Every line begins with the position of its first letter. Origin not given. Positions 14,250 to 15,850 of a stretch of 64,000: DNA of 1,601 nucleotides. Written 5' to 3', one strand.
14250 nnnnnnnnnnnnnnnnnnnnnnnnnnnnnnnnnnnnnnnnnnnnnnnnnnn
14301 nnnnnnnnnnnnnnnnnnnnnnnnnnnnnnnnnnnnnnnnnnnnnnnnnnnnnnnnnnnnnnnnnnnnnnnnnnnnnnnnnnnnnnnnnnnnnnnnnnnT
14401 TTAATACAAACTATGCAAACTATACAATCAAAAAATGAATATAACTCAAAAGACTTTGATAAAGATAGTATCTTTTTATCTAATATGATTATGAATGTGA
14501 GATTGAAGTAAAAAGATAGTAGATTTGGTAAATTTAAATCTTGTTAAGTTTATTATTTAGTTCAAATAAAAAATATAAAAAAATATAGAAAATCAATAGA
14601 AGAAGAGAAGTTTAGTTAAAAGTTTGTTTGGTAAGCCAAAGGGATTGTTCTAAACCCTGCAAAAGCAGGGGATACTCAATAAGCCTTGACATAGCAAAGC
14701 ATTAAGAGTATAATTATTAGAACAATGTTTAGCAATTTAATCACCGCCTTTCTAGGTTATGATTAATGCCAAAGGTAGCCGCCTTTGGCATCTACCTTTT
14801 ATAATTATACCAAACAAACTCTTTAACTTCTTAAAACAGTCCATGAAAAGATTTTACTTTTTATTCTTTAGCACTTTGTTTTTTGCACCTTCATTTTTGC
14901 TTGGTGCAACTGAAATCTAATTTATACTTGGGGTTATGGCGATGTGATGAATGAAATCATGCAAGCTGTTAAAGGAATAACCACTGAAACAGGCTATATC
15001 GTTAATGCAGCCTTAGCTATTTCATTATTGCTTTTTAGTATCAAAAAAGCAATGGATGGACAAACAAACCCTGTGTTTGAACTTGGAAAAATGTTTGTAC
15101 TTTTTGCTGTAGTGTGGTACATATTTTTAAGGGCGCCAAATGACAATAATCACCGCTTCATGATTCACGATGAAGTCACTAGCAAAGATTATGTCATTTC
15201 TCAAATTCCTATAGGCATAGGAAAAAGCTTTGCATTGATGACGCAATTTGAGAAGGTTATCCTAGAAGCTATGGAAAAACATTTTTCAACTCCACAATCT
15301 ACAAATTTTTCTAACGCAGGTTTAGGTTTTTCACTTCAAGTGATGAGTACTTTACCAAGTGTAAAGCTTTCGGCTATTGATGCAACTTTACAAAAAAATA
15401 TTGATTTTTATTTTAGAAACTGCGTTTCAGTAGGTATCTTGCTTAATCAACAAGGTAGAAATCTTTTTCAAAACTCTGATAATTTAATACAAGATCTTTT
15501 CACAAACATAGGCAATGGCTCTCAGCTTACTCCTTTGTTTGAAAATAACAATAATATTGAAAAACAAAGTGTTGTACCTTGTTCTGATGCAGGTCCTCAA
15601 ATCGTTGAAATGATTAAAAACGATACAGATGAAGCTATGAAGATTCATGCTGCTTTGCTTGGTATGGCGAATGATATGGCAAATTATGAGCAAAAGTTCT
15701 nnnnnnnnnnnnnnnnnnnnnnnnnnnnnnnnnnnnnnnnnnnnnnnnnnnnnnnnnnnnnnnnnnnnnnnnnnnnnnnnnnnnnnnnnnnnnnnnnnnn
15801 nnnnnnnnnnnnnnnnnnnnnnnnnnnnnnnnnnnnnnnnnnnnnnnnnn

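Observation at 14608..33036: Three copies of a ~230-bp MITE-like element carrying a perfect sigma70 promoter and a terminated ~90-nt transcript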

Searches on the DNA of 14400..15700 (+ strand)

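Call 7: search_dna_similar(query=window:14400-15000:+, collection=plasmids, mode=near, max_rows=30)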
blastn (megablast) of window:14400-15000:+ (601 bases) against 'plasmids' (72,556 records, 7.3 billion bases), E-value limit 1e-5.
Records with a match: 37; places in all: 81; records where one place covers at least 80% of the query: 21.
Best place of each record, by identity: >=99% 15; 95-99% 2; 90-95% 5; 80-90% 15.
By first word of the organism name: Campylobacter 37.
By predicted mobility (MOB-suite, as given by PLSDB): non-mobilizable 24; conjugative 12; mobilizable 1.
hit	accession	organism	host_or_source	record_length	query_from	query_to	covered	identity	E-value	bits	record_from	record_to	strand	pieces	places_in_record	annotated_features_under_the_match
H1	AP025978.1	Campylobacter jejuni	Homo sapiens,feces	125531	1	601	100%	100.0%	0e+0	1110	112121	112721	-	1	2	hypothetical protein (x2)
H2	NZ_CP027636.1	Campylobacter coli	turkey,meat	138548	1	601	100%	100.0%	0e+0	1110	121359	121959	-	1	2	hypothetical protein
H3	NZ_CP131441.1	Campylobacter jejuni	Retail chicken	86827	1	601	100%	100.0%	0e+0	1110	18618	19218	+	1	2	hypothetical protein | conjugal transfer protein TraG N-terminal domain-containing protein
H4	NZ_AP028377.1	Campylobacter jejuni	Homo sapiens,feces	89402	1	601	100%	100.0%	0e+0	1110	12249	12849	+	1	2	hypothetical protein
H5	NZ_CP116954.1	Campylobacter sp. CFSAN122748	Homo sapiens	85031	1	601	100%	99.8%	0e+0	1105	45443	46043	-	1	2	hypothetical protein | conjugal transfer protein TraG N-terminal domain-containing protein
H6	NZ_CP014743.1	Campylobacter jejuni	chicken,gizzard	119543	1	601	100%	99.5%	0e+0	1094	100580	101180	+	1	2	hypothetical protein | conjugal transfer protein TraG N-terminal domain-containing protein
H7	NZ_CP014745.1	Campylobacter jejuni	chicken,liver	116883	1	601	100%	99.5%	0e+0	1094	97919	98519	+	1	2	hypothetical protein | conjugal transfer protein TraG N-terminal domain-containing protein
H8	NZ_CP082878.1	Campylobacter coli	-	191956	1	601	100%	99.5%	0e+0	1094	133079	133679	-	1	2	hypothetical protein | conjugal transfer protein TraG N-terminal domain-containing protein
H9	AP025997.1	Campylobacter jejuni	Homo sapiens,feces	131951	1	601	100%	99.5%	0e+0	1094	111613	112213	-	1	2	hypothetical protein (x2)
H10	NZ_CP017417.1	Campylobacter jejuni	Chicken Cecal Content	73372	1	601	100%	99.5%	0e+0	1094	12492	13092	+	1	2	hypothetical protein | conjugal transfer protein TraG N-terminal domain-containing protein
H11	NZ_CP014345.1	Campylobacter jejuni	Homo sapiens,enteritis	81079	1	601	100%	99.3%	0e+0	1088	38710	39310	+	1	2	hypothetical protein | conjugal transfer protein TraG N-terminal domain-containing protein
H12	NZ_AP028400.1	Campylobacter jejuni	Homo sapiens,feces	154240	1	601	100%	99.3%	0e+0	1088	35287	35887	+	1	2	hypothetical protein | conjugal transfer protein TraG N-terminal domain-containing protein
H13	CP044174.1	Campylobacter jejuni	-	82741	1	601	100%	99.2%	0e+0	1085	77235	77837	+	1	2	record has no annotation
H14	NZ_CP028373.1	Campylobacter jejuni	Homo sapiens,stool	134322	1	601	100%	96.6%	0e+0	1005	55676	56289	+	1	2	conjugal transfer protein TraG N-terminal domain-containing protein | hypothetical protein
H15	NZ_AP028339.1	Campylobacter coli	Homo sapiens,feces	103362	1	601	100%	95.5%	0e+0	968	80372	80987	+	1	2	conjugal transfer protein TraG N-terminal domain-containing protein | hypothetical protein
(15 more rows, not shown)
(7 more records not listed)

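Call 9: get_annotated_region(hit=H3, flank=20000)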
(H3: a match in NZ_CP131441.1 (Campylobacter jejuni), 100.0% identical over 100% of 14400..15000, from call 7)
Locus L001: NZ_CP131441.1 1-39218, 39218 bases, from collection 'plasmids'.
description: Campylobacter jejuni strain S36 plasmid pCjS36, complete sequence
organism: Campylobacter jejuni (NCBI taxid 197)
taxonomy: Bacteria; Campylobacterota; Epsilonproteobacteria; Campylobacterales; Campylobacteraceae; Campylobacter; Campylobacter jejuni
host: -; source: Retail chicken; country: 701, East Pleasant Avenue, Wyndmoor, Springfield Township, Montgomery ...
typing (MOB-suite, as given by PLSDB): non-mobilizable
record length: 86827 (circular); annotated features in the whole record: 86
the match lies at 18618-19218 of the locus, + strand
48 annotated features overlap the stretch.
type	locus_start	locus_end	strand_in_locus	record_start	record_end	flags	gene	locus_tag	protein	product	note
CDS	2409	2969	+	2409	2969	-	-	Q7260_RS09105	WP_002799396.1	hypothetical protein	-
CDS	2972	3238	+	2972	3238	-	-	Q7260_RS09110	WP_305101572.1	hypothetical protein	-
CDS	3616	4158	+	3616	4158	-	-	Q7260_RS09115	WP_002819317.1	NYN domain-containing protein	-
CDS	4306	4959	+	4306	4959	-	-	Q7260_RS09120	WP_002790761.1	hypothetical protein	-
CDS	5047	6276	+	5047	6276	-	-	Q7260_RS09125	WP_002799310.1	DUF5710 domain-containing protein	-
CDS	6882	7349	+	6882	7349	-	-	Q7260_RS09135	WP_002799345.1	hypothetical protein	-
CDS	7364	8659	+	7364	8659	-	-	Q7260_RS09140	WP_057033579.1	hypothetical protein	-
CDS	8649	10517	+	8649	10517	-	-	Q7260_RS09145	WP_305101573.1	hypothetical protein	-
CDS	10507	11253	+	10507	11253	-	-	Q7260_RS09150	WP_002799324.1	hypothetical protein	-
CDS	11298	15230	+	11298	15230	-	-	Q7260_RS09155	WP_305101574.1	hypothetical protein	-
CDS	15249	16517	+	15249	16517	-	-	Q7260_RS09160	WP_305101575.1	hypothetical protein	-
CDS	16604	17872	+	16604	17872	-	-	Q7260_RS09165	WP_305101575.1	hypothetical protein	-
CDS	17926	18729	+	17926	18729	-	-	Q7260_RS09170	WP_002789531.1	hypothetical protein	-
CDS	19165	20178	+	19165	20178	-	-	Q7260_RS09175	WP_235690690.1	conjugal transfer protein TraG N-terminal domain-containing protein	-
CDS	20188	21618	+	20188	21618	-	-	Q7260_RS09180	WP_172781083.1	hypothetical protein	-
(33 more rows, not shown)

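Call 10: get_annotated_region(hit=H2, flank=20000)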
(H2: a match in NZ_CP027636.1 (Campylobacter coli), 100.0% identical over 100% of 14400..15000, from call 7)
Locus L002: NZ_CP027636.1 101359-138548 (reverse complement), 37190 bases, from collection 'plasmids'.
description: Campylobacter coli strain meC0281 plasmid unnamed2, complete sequence
organism: Campylobacter coli (NCBI taxid 195)
taxonomy: Bacteria; Campylobacterota; Epsilonproteobacteria; Campylobacterales; Campylobacteraceae; Campylobacter; Campylobacter coli
host: -; source: turkey,meat; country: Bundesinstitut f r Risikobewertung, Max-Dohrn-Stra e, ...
typing (MOB-suite, as given by PLSDB): conjugative; relaxase MOBP; mating-pair formation MPF_T
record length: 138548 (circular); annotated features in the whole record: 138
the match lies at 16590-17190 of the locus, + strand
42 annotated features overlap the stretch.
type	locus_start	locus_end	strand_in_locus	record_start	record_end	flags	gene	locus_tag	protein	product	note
CDS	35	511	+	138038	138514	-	-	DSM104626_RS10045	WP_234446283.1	Mbeg1-like protein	-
CDS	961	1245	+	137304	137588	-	-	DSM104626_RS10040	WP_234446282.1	hypothetical protein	-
CDS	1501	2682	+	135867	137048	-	-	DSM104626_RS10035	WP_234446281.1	Mbeg1-like protein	-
CDS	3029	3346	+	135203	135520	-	-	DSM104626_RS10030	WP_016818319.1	hypothetical protein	-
CDS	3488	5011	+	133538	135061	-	-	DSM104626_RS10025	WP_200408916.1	DUF6402 family protein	-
CDS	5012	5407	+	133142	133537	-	-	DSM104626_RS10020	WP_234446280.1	hypothetical protein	-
CDS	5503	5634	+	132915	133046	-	-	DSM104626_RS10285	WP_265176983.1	hypothetical protein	-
CDS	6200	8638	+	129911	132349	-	-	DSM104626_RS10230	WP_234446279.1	lysozyme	GO:0016998 - cell wall macromolecule catabolic process [Evidence IEA]; GO:0009253 - peptidoglycan catabolic process ...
CDS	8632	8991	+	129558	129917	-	-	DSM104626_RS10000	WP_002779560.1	hypothetical protein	-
CDS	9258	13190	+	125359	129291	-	-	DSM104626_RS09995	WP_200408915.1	hypothetical protein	-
CDS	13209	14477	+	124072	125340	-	-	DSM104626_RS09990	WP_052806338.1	hypothetical protein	-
CDS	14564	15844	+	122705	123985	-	-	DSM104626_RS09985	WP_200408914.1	hypothetical protein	-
CDS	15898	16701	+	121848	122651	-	-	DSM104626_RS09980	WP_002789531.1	hypothetical protein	-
CDS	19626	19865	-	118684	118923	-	-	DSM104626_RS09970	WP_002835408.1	hypothetical protein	-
CDS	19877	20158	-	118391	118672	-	-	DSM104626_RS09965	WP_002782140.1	type II toxin-antitoxin system YafQ family toxin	-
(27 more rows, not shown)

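Call 12: search_dna_similar(query=window:14600-14840:+, collection=plasmids, mode=distant, max_rows=60, rows=spread, max_evalue=0.001)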
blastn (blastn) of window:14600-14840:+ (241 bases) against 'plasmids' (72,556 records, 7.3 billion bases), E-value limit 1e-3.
Records with a match: 47; places in all: 111; records where one place covers at least 80% of the query: 39.
Best place of each record, by identity: >=99% 12; 95-99% 4; 80-90% 8; 60-80% 23.
By first word of the organism name: Campylobacter 47.
By predicted mobility (MOB-suite, as given by PLSDB): non-mobilizable 27; conjugative 19; mobilizable 1.
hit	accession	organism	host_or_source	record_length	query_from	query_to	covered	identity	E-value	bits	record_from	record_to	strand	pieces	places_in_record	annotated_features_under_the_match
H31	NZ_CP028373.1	Campylobacter jejuni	Homo sapiens,stool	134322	1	241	100%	100.0%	9e-120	435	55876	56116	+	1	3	none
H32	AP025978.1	Campylobacter jejuni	Homo sapiens,feces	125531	1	241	100%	100.0%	9e-120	435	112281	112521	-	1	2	none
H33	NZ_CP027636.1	Campylobacter coli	turkey,meat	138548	1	241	100%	100.0%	9e-120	435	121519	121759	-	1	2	none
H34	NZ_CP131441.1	Campylobacter jejuni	Retail chicken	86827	1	241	100%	100.0%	9e-120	435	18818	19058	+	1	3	none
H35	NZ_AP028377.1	Campylobacter jejuni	Homo sapiens,feces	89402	1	241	100%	100.0%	9e-120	435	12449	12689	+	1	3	none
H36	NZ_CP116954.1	Campylobacter sp. CFSAN122748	Homo sapiens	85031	1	241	100%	99.6%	4e-118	431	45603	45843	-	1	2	none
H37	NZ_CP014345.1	Campylobacter jejuni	Homo sapiens,enteritis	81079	1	241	100%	99.2%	5e-117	426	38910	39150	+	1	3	none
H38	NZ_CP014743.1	Campylobacter jejuni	chicken,gizzard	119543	1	241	100%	99.2%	5e-117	426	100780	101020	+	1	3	none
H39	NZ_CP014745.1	Campylobacter jejuni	chicken,liver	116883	1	241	100%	99.2%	5e-117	426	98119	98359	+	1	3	none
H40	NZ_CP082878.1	Campylobacter coli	-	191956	1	241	100%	99.2%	5e-117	426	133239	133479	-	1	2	none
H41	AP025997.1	Campylobacter jejuni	Homo sapiens,feces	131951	1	241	100%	99.2%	5e-117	426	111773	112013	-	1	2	none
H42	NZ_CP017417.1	Campylobacter jejuni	Chicken Cecal Content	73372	1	241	100%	99.2%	5e-117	426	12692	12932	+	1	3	none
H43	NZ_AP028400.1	Campylobacter jejuni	Homo sapiens,feces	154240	1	241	100%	98.8%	2e-115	422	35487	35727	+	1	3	none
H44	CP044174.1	Campylobacter jejuni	-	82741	1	241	100%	98.4%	2e-114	418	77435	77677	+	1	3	record has no annotation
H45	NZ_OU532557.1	Campylobacter coli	Gallus gallus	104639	1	241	100%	97.9%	3e-113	414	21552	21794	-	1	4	none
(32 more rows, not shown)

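Call 60: search_dna_similar(query=window:14836-15700:+, collection=plasmids, mode=distant, max_rows=40, rows=spread)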
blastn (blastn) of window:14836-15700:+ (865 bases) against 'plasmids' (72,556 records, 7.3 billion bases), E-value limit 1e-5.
Records with a match: 38; places in all: 40; records where one place covers at least 80% of the query: 36.
Best place of each record, by identity: >=99% 10; 95-99% 11; 90-95% 1; 80-90% 14; 60-80% 2.
By first word of the organism name: Campylobacter 38.
By predicted mobility (MOB-suite, as given by PLSDB): non-mobilizable 25; conjugative 12; mobilizable 1.
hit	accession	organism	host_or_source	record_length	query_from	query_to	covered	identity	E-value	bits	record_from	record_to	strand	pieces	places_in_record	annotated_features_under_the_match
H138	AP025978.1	Campylobacter jejuni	Homo sapiens,feces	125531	1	865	100%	100.0%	0e+0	1561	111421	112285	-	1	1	hypothetical protein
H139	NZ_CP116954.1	Campylobacter sp. CFSAN122748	Homo sapiens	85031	1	865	100%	100.0%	0e+0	1561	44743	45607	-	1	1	conjugal transfer protein TraG N-terminal domain-containing protein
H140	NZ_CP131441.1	Campylobacter jejuni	Retail chicken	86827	1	865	100%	100.0%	0e+0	1561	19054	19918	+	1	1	conjugal transfer protein TraG N-terminal domain-containing protein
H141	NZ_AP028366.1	Campylobacter jejuni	Homo sapiens,feces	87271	1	865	100%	100.0%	0e+0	1561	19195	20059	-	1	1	conjugal transfer protein TraG N-terminal domain-containing protein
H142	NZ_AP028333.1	Campylobacter jejuni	Homo sapiens,feces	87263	1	865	100%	100.0%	0e+0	1561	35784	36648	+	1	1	conjugal transfer protein TraG N-terminal domain-containing protein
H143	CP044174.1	Campylobacter jejuni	-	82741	1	865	100%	99.9%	0e+0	1556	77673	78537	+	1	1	record has no annotation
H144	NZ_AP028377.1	Campylobacter jejuni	Homo sapiens,feces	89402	1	865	100%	99.9%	0e+0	1556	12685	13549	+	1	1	none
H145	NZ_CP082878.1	Campylobacter coli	-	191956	1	865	100%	99.8%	0e+0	1552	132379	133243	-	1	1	conjugal transfer protein TraG N-terminal domain-containing protein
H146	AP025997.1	Campylobacter jejuni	Homo sapiens,feces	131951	1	865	100%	99.8%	0e+0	1552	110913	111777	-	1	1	hypothetical protein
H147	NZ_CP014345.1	Campylobacter jejuni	Homo sapiens,enteritis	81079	1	865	100%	99.7%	0e+0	1547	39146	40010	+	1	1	conjugal transfer protein TraG N-terminal domain-containing protein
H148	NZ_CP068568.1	Campylobacter jejuni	culture,anal swab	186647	1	865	100%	98.7%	0e+0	1508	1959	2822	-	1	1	none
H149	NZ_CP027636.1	Campylobacter coli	turkey,meat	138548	1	865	100%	98.3%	0e+0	1489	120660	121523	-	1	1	none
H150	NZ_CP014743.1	Campylobacter jejuni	chicken,gizzard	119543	1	865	100%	97.7%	0e+0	1471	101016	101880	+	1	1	conjugal transfer protein TraG N-terminal domain-containing protein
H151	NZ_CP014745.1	Campylobacter jejuni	chicken,liver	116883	1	865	100%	97.7%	0e+0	1471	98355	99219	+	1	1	conjugal transfer protein TraG N-terminal domain-containing protein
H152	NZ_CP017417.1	Campylobacter jejuni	Chicken Cecal Content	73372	1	865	100%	97.7%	0e+0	1471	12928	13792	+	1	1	conjugal transfer protein TraG N-terminal domain-containing protein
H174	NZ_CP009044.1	Campylobacter iguaniorum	Bearded dragon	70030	83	459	44%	65.4%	9e-13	82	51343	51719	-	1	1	conjugal transfer protein TraG N-terminal domain-containing protein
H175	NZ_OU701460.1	Campylobacter upsaliensis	Canis lupus familiaris,feces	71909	197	391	23%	69.7%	3e-12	82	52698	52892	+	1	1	conjugal transfer protein TraG N-terminal domain-containing protein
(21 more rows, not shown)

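Call 61: get_annotated_region(hit=H174, flank=2500)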
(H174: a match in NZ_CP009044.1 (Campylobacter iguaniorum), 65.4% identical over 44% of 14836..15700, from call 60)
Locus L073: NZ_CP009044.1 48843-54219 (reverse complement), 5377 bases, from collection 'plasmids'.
description: Campylobacter iguaniorum strain 1485E plasmid pCIG1485E, complete sequence
organism: Campylobacter iguaniorum (NCBI taxid 1244531)
taxonomy: Bacteria; Campylobacterota; Epsilonproteobacteria; Campylobacterales; Campylobacteraceae; Campylobacter; Campylobacter iguaniorum
host: -; source: Bearded dragon; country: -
typing (MOB-suite, as given by PLSDB): non-mobilizable
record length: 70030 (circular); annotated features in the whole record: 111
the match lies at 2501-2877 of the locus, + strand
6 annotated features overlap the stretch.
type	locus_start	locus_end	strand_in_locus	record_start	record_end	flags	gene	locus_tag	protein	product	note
CDS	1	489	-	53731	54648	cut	-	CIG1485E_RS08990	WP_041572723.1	ParM/StbA family protein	GO:0030541 - plasmid partitioning [Evidence IEA]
CDS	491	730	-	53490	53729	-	-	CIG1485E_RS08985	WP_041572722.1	hypothetical protein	-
CDS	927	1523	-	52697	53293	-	-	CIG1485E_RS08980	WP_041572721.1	hypothetical protein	-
CDS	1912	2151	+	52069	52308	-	-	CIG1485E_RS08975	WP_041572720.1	hypothetical protein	-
CDS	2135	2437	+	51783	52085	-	-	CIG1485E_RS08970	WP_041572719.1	hypothetical protein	-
CDS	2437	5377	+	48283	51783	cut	-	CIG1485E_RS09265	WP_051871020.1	conjugal transfer protein TraG N-terminal domain-containing protein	-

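Call 62: get_annotated_region(hit=H175, flank=2500)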
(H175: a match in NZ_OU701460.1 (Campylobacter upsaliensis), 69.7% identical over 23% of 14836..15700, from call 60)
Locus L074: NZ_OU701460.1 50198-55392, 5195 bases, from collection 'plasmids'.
description: Campylobacter upsaliensis strain Campylobacter upsaliensis 17-M197059 plasmid 2, complete sequence
organism: Campylobacter upsaliensis (NCBI taxid 28080)
taxonomy: Bacteria; Campylobacterota; Epsilonproteobacteria; Campylobacterales; Campylobacteraceae; Campylobacter; Campylobacter upsaliensis
host: -; source: Canis lupus familiaris,feces; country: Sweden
typing (MOB-suite, as given by PLSDB): non-mobilizable
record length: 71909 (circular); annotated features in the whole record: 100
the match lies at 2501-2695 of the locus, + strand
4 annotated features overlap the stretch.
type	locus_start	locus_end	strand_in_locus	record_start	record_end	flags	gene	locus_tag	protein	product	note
CDS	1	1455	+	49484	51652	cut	traN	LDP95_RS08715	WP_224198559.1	conjugal transfer protein TraN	-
CDS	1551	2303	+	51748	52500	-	traF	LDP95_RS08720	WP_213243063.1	conjugal transfer protein TraF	-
CDS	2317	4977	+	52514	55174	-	-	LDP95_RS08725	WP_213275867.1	conjugal transfer protein TraG N-terminal domain-containing protein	-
CDS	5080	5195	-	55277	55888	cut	-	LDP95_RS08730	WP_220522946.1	hypothetical protein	-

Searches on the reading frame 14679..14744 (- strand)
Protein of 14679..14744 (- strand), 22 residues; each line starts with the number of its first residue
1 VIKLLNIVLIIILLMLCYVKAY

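Call 46: search_protein_families(library=pfam, proteins=[window:14679-14744:-], max_evalue=10)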
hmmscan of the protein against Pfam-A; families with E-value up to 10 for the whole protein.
seq(22 aa): 0 families

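Call 47: search_protein_families(library=ncbifam, proteins=[window:14679-14744:-], max_evalue=10)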
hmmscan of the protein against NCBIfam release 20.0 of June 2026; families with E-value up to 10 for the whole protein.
seq(22 aa): 0 families
